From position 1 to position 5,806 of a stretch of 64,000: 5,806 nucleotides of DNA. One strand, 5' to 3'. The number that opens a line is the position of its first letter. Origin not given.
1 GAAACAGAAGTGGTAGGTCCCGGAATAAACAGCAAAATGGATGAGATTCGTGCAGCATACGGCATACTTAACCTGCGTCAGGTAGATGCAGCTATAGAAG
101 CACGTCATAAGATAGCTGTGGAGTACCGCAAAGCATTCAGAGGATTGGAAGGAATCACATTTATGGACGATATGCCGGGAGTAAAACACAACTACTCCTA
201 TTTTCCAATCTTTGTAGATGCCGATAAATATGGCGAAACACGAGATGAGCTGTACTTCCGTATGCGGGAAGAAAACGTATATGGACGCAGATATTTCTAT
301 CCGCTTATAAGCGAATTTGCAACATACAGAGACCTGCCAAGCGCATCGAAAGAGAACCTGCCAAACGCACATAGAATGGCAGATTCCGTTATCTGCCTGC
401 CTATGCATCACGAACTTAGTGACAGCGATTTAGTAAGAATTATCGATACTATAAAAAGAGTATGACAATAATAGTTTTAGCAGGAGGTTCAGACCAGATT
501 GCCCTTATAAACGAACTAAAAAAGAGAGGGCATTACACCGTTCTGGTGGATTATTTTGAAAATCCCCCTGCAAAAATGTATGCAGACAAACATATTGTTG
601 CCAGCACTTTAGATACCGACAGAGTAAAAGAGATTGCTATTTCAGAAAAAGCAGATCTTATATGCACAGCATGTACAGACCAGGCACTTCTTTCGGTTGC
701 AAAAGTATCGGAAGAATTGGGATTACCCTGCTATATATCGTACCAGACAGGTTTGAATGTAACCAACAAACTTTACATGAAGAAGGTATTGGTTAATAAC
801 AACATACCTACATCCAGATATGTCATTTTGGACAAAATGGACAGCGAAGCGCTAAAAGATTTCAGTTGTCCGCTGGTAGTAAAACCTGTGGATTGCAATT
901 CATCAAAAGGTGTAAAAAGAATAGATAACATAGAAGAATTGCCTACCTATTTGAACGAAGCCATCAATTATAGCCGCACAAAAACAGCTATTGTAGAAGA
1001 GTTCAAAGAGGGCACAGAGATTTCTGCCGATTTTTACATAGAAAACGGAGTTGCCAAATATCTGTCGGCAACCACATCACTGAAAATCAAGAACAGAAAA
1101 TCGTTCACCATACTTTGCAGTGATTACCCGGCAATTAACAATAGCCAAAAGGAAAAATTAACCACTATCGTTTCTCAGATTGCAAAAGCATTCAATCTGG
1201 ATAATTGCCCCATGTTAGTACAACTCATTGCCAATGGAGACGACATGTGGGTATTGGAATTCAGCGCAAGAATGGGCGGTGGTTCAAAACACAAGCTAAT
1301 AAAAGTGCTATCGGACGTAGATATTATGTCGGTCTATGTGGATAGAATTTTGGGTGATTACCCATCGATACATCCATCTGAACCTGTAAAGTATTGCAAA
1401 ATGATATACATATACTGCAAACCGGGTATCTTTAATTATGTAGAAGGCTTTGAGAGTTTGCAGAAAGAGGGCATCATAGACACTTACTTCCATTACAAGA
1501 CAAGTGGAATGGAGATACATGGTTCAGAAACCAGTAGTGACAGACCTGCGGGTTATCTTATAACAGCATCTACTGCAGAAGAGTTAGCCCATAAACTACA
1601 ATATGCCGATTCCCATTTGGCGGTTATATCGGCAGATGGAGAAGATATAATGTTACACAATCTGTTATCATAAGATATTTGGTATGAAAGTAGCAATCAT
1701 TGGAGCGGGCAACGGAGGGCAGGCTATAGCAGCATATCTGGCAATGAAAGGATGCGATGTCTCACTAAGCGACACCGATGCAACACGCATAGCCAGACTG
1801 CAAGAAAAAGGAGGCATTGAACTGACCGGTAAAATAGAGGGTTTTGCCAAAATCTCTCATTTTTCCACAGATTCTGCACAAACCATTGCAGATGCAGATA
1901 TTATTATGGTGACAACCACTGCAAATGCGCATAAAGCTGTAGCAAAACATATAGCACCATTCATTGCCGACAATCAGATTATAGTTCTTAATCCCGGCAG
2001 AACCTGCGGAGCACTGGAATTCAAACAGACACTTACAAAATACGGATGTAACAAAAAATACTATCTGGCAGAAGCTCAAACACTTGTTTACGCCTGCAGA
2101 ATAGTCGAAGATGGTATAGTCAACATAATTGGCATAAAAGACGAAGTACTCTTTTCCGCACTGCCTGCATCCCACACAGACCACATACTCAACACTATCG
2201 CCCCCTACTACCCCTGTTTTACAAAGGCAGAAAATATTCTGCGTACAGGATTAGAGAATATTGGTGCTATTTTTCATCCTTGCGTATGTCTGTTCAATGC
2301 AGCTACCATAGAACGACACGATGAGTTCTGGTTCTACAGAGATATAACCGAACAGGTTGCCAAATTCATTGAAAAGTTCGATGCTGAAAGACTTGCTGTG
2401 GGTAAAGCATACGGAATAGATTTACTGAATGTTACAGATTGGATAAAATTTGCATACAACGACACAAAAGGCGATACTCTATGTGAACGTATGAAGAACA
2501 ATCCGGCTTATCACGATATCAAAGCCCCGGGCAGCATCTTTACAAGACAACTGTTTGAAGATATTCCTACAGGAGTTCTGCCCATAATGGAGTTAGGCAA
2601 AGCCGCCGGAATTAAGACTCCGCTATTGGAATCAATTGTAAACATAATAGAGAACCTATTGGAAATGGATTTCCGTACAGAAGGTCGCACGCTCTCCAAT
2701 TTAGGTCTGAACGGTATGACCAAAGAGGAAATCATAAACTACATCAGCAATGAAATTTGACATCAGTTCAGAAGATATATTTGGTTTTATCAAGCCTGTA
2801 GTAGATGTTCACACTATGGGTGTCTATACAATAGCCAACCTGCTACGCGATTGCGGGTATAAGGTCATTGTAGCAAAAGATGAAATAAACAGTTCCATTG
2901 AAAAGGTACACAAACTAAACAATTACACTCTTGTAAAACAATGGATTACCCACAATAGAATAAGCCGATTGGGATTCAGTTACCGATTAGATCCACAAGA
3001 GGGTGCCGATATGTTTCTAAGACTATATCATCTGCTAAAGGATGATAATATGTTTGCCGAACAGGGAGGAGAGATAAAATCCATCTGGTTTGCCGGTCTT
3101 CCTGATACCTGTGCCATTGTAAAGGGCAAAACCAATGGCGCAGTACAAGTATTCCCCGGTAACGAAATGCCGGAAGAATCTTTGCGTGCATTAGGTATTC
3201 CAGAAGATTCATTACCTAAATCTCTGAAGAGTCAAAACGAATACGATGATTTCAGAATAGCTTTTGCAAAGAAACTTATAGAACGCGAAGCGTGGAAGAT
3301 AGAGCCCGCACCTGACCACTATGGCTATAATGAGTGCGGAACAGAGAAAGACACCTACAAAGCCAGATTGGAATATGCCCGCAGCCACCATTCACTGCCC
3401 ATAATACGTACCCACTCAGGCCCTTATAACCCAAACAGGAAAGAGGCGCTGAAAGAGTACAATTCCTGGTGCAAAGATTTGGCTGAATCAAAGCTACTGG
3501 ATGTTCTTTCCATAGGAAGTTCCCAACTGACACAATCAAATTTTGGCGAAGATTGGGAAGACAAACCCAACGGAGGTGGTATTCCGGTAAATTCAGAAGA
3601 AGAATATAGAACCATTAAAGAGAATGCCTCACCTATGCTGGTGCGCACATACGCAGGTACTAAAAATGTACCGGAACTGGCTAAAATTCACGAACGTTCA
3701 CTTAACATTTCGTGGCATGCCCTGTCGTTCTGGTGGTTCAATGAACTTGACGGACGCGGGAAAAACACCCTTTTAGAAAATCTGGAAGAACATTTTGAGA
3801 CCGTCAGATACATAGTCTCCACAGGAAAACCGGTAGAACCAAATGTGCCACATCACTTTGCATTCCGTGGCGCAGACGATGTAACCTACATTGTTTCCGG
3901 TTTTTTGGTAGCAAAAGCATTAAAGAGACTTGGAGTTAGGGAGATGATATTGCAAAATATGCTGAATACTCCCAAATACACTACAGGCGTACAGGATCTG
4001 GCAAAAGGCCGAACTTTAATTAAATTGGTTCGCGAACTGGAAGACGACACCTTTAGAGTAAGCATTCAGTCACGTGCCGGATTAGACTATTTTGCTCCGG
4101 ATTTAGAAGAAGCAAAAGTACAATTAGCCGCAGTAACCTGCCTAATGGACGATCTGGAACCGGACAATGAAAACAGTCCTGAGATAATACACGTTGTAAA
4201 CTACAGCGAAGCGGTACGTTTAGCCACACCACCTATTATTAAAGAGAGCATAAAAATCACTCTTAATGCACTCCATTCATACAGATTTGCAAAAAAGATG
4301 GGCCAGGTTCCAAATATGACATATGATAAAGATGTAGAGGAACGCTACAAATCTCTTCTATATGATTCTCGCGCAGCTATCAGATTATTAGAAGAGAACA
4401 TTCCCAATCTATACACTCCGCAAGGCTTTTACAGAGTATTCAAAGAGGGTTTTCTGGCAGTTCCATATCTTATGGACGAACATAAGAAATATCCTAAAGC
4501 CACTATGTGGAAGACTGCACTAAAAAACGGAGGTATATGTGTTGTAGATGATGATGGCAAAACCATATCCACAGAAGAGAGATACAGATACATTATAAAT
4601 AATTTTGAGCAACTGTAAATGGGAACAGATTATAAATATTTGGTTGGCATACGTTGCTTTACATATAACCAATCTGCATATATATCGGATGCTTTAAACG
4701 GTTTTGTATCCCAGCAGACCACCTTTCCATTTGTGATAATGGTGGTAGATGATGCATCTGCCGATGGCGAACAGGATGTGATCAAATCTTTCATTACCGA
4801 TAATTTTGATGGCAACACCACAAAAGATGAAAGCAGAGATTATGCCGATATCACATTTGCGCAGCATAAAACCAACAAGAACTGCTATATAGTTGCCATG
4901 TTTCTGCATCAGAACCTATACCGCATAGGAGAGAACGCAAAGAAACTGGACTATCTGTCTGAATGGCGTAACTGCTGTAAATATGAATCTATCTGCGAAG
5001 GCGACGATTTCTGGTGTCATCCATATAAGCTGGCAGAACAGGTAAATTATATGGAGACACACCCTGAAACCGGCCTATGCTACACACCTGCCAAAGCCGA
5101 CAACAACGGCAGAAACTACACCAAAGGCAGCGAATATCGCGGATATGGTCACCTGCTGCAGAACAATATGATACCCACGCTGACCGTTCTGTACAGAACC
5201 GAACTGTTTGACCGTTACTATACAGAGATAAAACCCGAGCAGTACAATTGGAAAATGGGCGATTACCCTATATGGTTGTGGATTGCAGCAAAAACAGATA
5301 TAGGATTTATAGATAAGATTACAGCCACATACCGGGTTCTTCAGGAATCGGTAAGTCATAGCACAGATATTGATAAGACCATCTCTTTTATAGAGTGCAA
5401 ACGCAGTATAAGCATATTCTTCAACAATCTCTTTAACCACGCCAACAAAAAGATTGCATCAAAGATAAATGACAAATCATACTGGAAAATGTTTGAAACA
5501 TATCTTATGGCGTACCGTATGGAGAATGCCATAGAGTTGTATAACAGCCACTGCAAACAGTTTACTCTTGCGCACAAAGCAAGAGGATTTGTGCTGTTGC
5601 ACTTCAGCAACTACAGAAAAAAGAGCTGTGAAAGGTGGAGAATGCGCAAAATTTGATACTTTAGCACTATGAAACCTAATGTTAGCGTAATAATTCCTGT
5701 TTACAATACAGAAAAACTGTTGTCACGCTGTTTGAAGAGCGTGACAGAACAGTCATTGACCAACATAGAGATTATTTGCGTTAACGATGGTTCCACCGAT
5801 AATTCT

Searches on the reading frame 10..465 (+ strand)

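Call 17: search_protein_families(library=pfam, proteins=[window:10-465:+], max_evalue=0.001)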
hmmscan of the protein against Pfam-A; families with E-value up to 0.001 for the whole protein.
window:10-465:+ (151 aa): 1 family
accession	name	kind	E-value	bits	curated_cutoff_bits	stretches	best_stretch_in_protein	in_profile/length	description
PF01041.23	DegT_DnrJ_EryC1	-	1.3e-25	90.8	19.8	1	4-148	216-359/360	DegT/DnrJ/EryC1/StrS aminotransferase family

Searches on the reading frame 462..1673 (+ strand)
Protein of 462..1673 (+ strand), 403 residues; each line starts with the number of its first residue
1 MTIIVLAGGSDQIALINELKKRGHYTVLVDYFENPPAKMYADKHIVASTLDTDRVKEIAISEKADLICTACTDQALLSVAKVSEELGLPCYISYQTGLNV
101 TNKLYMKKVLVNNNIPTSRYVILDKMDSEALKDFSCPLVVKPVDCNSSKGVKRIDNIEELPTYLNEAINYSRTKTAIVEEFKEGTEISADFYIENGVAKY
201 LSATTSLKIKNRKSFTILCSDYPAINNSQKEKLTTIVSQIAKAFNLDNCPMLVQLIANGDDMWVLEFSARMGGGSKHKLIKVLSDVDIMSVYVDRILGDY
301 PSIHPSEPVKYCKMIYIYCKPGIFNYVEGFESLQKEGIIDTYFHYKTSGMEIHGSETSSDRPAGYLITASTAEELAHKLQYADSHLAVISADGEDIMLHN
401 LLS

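Call 17: search_protein_families(library=pfam, proteins=[window:462-1673:+], max_evalue=0.001)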
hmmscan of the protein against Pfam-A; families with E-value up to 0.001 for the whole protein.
window:462-1673:+ (403 aa): 6 families
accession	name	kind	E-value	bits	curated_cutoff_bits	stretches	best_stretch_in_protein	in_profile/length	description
PF13535.11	ATP-grasp_4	-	3.9e-13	49.8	27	1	135-274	2-155/160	ATP-grasp domain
PF01071.24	GARS_A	-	6.6e-10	39.6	27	1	101-206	1-113/194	Phosphoribosylglycinamide synthetase, ATP-grasp (A) domain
PF02655.19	ATP-grasp_3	-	1.1e-09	39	23.2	1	101-273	2-159/160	ATP-grasp domain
PF07478.18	Dala_Dala_lig_C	-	5.7e-09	36.2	24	1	125-196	17-94/204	D-ala D-ala ligase C-terminus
PF15632.11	ATPgrasp_Ter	-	0.00058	20.1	29.1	0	174-305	3-116/131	ATP-grasp in the biosynthetic pathway with Ter operon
PF18603.7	LAL_C2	-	0.00079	20.1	29.4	0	316-388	2-75/78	L-amino acid ligase C-terminal domain 2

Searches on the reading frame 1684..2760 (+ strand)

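Call 17: search_protein_families(library=pfam, proteins=[window:1684-2760:+], max_evalue=0.001)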
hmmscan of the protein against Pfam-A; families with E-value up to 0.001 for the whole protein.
window:1684-2760:+ (358 aa): 7 families
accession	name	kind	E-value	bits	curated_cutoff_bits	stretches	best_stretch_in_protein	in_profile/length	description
PF02317.23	Octopine_DH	-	4.9e-39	134.2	30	1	182-325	2-149/150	NAD/NADP octopine/nopaline dehydrogenase, alpha-helical domain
PF02558.23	ApbA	-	3.2e-12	46.7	22.2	1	3-102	1-98/150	Ketopantoate reductase PanE/ApbA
PF01210.29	NAD_Gly3P_dh_N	-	1.8e-09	38.2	23.1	1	2-101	1-100/158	NAD-dependent glycerol-3-phosphate dehydrogenase N-terminus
PF03721.20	UDPG_MGDP_dh_N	-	3.6e-07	30.4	27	1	1-121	1-140/187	UDP-glucose/GDP-mannose dehydrogenase family, NAD binding domain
PF03807.23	F420_oxidored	-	7.6e-07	30.1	21.6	1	2-100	1-88/94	NADP oxidoreductase coenzyme F420-dependent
PF03446.21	NAD_binding_2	-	6.1e-06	26.8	21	1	2-101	1-90/161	NAD binding domain of 6-phosphogluconate dehydrogenase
PF02737.24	3HCDH_N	-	3.6e-05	24.2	22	1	2-69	1-64/180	3-hydroxyacyl-CoA dehydrogenase, NAD binding domain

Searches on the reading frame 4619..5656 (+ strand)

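Call 17: search_protein_families(library=pfam, proteins=[window:4619-5656:+], max_evalue=0.001)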
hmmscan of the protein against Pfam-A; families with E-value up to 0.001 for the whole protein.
window:4619-5656:+ (345 aa): 1 family
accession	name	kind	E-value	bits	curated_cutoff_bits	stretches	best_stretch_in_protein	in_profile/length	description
PF00535.33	Glycos_transf_2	-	6.7e-10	39.6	23.3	1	15-60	6-50/168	Glycosyl transferase family 2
